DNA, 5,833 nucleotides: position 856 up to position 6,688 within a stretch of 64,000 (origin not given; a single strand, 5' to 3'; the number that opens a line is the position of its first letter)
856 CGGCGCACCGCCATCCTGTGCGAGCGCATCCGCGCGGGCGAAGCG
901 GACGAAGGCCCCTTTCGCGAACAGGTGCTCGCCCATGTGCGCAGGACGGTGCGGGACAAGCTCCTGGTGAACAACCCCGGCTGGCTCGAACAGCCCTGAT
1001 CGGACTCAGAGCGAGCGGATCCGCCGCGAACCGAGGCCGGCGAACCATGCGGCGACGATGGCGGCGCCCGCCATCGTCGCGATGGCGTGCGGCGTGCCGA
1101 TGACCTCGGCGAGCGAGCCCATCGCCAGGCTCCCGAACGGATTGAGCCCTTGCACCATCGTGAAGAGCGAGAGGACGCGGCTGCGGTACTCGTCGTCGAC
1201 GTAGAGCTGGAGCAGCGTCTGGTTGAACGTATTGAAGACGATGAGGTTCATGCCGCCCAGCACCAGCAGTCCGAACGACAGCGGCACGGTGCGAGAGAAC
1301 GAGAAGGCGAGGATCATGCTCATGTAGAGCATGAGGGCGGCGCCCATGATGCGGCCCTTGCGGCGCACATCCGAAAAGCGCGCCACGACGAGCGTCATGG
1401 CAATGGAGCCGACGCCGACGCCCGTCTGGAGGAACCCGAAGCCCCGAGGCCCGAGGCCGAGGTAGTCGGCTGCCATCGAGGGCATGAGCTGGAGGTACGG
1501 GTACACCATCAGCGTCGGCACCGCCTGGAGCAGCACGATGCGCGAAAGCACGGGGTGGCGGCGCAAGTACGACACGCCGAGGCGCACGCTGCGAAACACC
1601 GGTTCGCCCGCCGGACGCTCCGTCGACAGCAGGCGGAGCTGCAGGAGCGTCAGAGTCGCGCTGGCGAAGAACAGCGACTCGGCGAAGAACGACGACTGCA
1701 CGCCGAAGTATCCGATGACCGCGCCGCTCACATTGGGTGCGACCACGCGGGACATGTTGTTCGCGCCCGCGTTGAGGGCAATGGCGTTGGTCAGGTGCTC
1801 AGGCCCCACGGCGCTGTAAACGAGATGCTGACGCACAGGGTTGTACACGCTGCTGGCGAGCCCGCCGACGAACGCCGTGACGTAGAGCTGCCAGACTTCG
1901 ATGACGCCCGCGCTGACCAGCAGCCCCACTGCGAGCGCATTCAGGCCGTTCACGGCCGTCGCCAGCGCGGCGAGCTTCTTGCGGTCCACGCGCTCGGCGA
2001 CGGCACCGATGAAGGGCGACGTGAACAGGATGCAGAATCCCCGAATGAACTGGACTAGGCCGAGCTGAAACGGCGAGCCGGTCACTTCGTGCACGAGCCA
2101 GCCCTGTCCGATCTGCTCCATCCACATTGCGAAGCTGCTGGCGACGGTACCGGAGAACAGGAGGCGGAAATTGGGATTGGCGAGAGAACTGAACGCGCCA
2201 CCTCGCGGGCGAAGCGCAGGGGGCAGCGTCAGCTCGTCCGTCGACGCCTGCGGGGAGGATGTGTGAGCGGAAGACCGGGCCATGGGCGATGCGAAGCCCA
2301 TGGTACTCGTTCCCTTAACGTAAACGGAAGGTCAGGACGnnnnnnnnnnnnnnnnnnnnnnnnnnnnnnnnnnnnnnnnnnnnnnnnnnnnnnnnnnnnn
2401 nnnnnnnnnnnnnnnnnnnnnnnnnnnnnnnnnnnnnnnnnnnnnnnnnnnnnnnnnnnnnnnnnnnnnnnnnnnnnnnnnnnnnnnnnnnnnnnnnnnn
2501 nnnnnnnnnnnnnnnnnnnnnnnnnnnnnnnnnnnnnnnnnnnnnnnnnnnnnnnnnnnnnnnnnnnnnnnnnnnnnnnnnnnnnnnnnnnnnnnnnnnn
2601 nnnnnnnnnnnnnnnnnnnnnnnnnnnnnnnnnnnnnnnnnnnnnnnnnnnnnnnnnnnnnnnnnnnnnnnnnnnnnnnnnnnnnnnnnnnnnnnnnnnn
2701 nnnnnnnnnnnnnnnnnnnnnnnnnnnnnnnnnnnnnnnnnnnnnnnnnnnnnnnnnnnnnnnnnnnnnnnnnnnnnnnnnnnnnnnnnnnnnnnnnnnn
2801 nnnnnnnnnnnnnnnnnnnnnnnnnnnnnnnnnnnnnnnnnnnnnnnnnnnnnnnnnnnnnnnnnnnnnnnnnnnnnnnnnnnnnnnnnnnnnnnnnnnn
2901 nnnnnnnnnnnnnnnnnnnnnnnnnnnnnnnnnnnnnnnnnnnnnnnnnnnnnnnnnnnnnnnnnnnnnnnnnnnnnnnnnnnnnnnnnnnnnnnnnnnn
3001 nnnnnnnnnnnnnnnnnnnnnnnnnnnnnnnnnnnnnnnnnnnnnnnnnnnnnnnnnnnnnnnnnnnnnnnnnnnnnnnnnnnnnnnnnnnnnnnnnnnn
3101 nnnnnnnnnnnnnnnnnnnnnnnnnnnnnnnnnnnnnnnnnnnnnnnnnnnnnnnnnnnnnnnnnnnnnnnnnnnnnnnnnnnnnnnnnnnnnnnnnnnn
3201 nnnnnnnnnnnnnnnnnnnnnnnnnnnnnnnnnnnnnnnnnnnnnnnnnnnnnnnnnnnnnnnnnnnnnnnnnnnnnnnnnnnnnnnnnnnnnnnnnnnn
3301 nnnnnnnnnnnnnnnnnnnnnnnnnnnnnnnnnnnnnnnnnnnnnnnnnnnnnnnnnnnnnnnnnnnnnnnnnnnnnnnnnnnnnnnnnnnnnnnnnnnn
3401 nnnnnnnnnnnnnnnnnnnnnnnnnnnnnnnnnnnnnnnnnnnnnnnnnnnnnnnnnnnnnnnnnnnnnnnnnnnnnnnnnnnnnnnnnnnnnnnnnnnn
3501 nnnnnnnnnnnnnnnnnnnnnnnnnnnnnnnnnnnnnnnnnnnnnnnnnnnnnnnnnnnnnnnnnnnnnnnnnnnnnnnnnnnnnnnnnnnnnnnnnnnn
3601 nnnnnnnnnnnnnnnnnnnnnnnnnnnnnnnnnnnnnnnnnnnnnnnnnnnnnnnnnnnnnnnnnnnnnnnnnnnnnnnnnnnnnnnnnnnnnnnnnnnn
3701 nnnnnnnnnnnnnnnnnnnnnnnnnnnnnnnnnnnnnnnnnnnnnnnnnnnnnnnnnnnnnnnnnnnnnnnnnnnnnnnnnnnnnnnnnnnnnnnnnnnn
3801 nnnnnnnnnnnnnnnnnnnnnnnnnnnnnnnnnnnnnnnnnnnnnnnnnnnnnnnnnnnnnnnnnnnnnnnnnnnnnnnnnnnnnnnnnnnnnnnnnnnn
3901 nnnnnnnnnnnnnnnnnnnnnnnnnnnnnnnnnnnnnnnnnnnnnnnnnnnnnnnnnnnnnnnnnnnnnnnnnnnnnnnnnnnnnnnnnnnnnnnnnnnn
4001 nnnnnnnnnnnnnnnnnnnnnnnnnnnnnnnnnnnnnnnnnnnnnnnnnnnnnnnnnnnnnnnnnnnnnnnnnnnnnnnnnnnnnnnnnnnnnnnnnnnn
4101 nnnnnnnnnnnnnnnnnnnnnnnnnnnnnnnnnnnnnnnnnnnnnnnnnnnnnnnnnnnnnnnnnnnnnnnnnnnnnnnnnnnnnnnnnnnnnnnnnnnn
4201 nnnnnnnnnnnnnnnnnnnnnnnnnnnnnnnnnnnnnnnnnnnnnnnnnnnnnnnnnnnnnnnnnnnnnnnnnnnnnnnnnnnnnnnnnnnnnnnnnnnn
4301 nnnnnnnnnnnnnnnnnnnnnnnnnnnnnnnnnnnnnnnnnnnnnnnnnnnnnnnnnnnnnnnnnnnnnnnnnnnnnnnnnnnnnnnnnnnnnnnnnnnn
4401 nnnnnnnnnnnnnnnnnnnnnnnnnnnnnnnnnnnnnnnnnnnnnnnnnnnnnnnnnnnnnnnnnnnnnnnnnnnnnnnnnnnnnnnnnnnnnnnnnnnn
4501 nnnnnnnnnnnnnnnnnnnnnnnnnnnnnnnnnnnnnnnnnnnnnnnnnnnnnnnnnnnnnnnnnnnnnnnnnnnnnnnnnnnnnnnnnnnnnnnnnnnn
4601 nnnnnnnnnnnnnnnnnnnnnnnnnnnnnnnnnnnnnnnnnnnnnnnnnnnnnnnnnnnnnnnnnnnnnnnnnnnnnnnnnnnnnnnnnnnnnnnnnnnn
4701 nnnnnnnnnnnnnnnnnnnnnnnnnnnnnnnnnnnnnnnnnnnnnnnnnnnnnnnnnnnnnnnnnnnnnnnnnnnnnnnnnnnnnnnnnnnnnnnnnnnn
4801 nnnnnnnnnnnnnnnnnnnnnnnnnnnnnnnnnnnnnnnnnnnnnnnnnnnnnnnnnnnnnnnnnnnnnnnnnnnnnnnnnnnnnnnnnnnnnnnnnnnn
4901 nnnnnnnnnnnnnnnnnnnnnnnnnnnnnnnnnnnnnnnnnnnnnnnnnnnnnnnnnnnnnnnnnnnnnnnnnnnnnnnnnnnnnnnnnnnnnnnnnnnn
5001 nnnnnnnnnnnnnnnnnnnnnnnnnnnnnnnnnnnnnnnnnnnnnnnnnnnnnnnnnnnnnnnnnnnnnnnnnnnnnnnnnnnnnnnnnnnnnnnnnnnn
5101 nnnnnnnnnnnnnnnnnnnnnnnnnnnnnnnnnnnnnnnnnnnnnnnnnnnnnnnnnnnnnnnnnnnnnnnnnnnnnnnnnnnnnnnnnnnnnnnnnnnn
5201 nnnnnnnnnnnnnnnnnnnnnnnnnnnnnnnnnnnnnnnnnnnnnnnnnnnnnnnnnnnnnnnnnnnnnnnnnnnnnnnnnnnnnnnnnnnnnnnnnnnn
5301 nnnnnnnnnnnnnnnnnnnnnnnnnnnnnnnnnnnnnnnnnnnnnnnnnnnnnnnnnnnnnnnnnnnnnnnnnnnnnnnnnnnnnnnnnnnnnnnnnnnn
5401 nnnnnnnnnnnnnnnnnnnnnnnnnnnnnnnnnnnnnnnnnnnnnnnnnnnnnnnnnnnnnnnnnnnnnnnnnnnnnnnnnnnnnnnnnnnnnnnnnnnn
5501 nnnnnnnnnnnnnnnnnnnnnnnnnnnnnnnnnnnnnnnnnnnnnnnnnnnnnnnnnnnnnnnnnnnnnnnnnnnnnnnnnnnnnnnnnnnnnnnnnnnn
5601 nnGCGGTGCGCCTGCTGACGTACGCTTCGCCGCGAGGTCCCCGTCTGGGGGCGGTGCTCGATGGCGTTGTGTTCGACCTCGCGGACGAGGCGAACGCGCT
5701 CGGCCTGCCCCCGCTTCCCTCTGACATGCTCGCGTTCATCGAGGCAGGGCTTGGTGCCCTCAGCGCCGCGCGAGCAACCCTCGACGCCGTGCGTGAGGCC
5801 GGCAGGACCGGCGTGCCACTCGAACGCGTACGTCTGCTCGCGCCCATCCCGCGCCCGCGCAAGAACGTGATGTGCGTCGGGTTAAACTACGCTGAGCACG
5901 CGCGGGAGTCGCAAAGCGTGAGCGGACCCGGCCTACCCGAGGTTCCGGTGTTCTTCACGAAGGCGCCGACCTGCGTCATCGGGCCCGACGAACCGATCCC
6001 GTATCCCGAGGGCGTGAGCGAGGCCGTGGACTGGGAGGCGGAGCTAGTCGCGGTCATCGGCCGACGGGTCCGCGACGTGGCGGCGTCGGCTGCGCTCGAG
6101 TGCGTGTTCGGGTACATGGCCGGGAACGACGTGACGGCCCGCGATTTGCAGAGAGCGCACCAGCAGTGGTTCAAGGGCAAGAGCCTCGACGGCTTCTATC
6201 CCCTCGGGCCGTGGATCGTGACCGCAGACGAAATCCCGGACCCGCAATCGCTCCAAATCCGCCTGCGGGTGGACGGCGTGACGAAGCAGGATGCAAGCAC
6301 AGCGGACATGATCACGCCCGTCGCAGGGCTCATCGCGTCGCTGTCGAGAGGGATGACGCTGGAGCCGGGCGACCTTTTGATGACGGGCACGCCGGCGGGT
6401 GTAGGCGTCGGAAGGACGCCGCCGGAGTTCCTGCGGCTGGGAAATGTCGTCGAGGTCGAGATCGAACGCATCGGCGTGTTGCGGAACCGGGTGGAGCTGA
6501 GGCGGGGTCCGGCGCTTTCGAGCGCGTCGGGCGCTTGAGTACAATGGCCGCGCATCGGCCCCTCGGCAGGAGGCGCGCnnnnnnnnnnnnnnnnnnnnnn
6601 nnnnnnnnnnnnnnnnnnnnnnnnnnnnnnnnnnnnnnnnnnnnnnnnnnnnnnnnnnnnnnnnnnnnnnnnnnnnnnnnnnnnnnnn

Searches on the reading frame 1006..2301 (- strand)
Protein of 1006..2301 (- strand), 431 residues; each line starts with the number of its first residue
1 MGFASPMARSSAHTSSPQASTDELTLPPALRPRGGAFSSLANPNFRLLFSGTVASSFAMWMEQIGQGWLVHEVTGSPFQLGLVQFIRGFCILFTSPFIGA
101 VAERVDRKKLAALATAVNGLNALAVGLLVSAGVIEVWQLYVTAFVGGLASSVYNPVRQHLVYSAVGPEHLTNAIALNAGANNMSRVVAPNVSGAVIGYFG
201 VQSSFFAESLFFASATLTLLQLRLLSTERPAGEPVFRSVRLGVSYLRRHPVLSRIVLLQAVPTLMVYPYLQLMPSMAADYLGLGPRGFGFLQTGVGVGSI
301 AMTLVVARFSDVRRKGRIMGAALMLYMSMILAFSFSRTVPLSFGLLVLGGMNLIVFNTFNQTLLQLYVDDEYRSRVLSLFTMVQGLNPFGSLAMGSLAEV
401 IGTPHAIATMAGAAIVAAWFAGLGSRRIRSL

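Call 73: search_protein_families(library=pfam, proteins=[window:1006-2301:-], max_evalue=0.00001)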
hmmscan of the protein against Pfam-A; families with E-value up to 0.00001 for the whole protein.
window:1006-2301:- (431 aa): 2 families
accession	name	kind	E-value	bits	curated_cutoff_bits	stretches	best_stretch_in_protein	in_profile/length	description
PF05977.19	MFS_3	-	3.2e-41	141.8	27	1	35-423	2-391/524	Transmembrane secretion effector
PF07690.21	MFS_1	-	1.1e-31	110.4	33.4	1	48-386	1-341/347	Major Facilitator Superfamily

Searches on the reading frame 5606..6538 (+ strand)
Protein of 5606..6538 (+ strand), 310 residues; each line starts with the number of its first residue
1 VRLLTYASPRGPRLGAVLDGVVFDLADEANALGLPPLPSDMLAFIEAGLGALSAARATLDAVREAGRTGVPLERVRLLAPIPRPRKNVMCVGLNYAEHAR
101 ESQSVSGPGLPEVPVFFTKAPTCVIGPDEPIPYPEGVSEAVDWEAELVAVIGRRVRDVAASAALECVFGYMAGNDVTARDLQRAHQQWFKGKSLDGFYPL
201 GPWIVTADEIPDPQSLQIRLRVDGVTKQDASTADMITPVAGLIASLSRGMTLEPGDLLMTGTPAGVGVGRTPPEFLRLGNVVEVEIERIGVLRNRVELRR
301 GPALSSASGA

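Call 73: search_protein_families(library=pfam, proteins=[window:5606-6538:+], max_evalue=0.00001)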
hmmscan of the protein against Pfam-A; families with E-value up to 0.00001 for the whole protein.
window:5606-6538:+ (310 aa): 1 family
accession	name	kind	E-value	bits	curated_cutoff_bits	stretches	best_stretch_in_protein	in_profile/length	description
PF01557.24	FAA_hydrolase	-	2.6e-78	263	23.9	1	88-296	2-213/214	Fumarylacetoacetate (FAA) hydrolase C-terminal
